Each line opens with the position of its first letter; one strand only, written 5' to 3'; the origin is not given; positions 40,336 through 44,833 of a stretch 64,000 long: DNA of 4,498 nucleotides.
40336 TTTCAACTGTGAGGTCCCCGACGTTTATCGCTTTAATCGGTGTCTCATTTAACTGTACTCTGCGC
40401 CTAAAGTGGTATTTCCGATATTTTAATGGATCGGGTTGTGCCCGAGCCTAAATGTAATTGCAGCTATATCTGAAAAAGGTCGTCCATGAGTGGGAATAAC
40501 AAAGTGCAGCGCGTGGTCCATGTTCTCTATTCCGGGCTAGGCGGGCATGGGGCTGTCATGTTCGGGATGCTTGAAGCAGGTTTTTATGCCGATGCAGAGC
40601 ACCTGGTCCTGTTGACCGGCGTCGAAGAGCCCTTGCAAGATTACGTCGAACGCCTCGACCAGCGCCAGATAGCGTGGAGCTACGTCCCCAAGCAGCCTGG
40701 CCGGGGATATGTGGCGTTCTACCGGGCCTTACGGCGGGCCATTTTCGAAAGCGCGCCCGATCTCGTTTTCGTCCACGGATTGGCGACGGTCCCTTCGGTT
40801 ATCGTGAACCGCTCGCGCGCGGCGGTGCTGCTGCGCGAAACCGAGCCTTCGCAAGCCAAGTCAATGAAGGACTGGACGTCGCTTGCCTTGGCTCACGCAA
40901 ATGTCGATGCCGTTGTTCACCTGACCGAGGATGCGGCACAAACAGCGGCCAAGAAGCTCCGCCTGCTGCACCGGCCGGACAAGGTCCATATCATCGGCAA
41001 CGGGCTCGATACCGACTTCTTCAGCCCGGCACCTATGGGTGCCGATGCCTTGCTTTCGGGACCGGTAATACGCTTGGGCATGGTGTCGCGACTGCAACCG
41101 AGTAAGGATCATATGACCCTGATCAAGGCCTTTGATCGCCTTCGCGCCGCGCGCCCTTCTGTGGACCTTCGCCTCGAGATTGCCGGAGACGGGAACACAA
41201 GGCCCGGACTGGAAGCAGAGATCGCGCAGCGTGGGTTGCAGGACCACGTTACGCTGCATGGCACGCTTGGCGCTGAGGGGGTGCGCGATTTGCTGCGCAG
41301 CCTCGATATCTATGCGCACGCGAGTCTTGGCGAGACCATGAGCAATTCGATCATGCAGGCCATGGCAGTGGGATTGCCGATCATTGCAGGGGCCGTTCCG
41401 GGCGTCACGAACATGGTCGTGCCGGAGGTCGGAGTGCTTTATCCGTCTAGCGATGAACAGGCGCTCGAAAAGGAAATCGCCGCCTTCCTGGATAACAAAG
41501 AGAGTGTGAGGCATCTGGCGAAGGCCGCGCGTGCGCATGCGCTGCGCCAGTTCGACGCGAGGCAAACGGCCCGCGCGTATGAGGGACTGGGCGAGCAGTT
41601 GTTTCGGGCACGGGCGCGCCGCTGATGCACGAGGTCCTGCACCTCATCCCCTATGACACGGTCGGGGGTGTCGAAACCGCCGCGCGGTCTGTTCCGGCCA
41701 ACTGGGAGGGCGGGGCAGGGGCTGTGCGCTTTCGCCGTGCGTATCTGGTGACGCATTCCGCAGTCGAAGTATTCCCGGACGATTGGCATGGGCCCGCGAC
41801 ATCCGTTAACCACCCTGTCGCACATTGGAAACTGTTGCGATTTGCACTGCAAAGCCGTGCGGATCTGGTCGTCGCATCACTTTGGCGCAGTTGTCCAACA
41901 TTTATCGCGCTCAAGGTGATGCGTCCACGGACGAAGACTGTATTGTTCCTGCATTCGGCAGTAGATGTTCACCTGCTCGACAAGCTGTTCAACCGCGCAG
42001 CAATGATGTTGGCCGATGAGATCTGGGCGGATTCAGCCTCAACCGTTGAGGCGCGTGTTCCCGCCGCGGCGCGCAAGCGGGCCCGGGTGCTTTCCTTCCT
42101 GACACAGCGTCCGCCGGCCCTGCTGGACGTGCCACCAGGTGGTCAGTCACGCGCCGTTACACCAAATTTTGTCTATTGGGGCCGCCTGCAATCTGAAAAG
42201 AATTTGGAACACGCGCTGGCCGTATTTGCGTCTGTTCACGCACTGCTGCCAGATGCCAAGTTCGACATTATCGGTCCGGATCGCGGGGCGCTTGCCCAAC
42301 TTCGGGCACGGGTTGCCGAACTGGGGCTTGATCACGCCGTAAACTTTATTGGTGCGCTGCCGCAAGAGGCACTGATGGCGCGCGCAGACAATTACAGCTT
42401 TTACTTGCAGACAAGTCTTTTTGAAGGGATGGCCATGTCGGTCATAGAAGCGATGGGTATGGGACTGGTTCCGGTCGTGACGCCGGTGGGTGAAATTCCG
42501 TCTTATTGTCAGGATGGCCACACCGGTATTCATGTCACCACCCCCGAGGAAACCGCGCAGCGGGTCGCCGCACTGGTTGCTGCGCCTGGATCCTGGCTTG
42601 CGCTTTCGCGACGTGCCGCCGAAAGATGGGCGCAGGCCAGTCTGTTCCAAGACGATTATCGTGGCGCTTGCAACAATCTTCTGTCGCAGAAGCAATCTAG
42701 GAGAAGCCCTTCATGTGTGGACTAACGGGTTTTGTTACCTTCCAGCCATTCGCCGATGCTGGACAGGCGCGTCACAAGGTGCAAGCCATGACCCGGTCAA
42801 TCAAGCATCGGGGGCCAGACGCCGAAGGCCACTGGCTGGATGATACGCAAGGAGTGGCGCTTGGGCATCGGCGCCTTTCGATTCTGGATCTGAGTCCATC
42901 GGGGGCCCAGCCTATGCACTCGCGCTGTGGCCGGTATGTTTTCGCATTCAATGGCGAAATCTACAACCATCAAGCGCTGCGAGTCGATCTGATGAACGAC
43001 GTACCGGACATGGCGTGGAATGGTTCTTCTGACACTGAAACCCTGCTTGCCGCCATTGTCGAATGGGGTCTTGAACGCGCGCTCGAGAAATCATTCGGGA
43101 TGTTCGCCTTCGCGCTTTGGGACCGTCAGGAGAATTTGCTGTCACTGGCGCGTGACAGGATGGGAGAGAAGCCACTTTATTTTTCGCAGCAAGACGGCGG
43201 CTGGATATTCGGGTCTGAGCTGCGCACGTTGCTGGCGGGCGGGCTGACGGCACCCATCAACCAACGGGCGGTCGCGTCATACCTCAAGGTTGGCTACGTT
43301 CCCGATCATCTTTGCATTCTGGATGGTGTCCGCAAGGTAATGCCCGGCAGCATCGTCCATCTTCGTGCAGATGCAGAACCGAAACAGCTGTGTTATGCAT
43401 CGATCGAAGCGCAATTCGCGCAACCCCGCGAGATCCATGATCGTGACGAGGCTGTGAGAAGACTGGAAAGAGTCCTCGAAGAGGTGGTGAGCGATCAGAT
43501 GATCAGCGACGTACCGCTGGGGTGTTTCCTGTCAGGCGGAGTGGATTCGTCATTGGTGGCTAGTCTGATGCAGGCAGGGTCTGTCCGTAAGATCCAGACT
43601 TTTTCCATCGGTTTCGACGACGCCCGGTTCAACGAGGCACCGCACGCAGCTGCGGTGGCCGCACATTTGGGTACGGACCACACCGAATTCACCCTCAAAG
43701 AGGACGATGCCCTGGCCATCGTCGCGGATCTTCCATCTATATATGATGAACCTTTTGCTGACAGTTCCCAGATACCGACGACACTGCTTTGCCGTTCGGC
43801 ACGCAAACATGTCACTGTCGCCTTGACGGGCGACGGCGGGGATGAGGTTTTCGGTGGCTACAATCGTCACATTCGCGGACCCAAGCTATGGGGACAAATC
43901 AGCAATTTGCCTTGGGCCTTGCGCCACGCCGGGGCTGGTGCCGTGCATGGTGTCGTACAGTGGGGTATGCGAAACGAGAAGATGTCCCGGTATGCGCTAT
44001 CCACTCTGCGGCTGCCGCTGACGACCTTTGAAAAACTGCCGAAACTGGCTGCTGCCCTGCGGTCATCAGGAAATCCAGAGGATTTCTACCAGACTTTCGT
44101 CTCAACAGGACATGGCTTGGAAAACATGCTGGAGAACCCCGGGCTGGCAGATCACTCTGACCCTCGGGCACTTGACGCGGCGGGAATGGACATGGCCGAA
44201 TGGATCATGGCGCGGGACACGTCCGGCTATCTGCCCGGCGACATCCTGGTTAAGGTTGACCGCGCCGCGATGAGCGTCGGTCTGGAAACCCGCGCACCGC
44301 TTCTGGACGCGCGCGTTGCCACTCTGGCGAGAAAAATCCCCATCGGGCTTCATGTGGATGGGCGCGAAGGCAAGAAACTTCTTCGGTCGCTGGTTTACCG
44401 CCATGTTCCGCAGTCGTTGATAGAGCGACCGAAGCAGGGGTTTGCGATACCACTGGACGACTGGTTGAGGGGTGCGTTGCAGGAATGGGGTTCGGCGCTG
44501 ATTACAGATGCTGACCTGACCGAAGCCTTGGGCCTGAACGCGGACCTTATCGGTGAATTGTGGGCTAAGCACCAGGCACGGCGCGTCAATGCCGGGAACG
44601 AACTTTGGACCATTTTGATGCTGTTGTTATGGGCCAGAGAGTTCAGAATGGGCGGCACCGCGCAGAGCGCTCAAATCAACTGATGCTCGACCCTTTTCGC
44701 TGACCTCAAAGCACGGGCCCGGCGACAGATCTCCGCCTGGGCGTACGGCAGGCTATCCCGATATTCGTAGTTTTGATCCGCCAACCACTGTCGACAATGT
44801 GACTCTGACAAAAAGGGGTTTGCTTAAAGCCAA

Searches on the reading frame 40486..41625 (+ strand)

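Call 45: search_protein_families(library=ncbifam, proteins=[window:40486-41625:+], max_evalue=0.00001)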
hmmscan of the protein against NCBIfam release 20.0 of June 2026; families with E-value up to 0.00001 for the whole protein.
window:40486-41625:+ (379 aa): 25 families
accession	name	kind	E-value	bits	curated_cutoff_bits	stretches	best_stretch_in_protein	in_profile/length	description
TIGR03088.1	stp2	hypoth_equivalog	2.8e-42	145.1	409.05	1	9-371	3-372/374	TIGR03088 family PEP-CTERM/XrtA system glycosyltransferase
NF041876.1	EPS_EpsE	equivalog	5.6e-39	134.5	400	1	145-363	167-387/389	exopolysaccharide biosynthesis GT4 family glycosyltransferase EpsE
TIGR03999.1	thiol_BshA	equivalog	1.2e-17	63.9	273.7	1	141-372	146-373/375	N-acetyl-alpha-D-glucosaminyl L-malate synthase BshA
NF038229.1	Glyco4_Geo_Pelo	equivalog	1.5e-15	57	400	1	166-372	134-336/338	GPMC system family 4 glycosyltransferase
TIGR04063.1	stp3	hypoth_equivalog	3.9e-14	52.3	442.05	1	162-371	177-394/397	TIGR04063 family PEP-CTERM/XrtA system glycosyltransferase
TIGR03449.1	mycothiol_MshA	equivalog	2.2e-13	49.9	462.5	1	140-364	165-395/406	D-inositol-3-phosphate glycosyltransferase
TIGR04005.1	wcaL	equivalog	4.9e-13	48.7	537.6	1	158-365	189-399/406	colanic acid biosynthesis glycosyltransferase WcaL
NF050063.1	ProtGlycPglJ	equivalog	2.5e-12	46.7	500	1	200-363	200-357/363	N-acetylgalactosamine-N,N'-diacetylbacillosaminyl-diphospho-undecaprenol 4-alpha-N-acetylgalactosaminyltransferase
TIGR04157.1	glyco_rSAM_CFB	subfamily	5.3e-12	45.4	400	1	135-362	165-399/406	TIGR04157 family glycosyltransferase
TIGR04047.1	MSMEG_0565_glyc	hypoth_equivalog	1.3e-11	44.3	259.85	1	156-364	151-366/373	MSMEG_0565 family glycosyltransferase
NF047880.1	glyco_SdgA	exception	5.1e-11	41.8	800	1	199-361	320-479/488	serine-aspartate repeat adhesin O-glycosyltransferase SdgA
NF047684.1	TeichurnBiosyTuaC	equivalog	5.8e-11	41.9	550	1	200-365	225-382/391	teichuronic acid biosynthesis protein TuaC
NF046085.1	XrtY_assoc_Gly1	equivalog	5e-10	38.8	400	1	154-371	171-383/387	XrtY-associated glycosyltransferase XYAG1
NF041879.1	EPS_EpsH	equivalog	8.9e-10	37.8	800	1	166-362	212-406/431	exopolysaccharide biosynthesis glycosyltransferase EpsH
NF053787.1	GlcN_PG_synth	equivalog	9e-10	37.9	480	1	253-359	241-346/361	N-acetylglucosaminyl phosphatidylglycerol synthase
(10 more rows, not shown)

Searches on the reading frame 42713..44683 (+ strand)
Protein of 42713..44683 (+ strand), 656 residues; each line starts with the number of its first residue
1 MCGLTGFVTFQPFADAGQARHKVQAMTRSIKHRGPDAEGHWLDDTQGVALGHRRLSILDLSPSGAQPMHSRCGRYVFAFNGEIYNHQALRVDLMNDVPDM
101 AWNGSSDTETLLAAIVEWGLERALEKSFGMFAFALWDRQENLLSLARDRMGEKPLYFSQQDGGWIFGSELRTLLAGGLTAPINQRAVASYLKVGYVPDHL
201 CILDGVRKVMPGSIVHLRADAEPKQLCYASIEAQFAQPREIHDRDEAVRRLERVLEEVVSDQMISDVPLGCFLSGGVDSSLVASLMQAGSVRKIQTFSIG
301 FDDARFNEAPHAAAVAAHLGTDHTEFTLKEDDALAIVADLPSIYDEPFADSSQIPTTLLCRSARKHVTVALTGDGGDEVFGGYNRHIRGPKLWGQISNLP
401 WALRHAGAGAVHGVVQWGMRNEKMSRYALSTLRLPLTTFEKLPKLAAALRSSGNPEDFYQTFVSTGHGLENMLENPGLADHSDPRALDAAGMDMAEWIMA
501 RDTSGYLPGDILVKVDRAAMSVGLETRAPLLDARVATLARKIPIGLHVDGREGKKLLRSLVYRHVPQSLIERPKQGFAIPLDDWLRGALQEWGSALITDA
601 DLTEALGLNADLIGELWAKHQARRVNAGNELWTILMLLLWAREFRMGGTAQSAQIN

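Call 45: search_protein_families(library=ncbifam, proteins=[window:42713-44683:+], max_evalue=0.00001)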
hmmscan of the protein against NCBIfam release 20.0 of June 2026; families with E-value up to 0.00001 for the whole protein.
window:42713-44683:+ (656 aa): 7 families
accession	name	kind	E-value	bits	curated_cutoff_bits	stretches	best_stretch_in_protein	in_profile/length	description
TIGR03108.1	eps_aminotran_1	hypoth_equivalog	5.6e-148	494.4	816.9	1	1-637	1-621/628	XrtA/PEP-CTERM system amidotransferase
TIGR01536.1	asn_synth_AEB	equivalog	1.2e-127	427.1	267.1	1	2-577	1-517/517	asparagine synthase (glutamine-hydrolyzing)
TIGR03104.1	trio_amidotrans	equivalog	2.2e-100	336.6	570.1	2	1-384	1-381/589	N-acetylglutaminylglutamine amidotransferase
NF006949.0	PRK09431.1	equivalog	2.8e-74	250.6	499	3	1-174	1-166/554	asparagine synthase B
NF033535.1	lass_lactam_cya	exception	8.5e-47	160.1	525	1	1-380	1-376/668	lasso peptide isopeptide bond-forming cyclase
NF033561.1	macrolact_Ik_Al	subfamily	1.7e-19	69.9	300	1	135-386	85-337/561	albusnodin/ikarugamycin family macrolactam cyclase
TIGR01134.1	purF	equivalog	3e-07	30.2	350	1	46-170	63-196/432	amidophosphoribosyltransferase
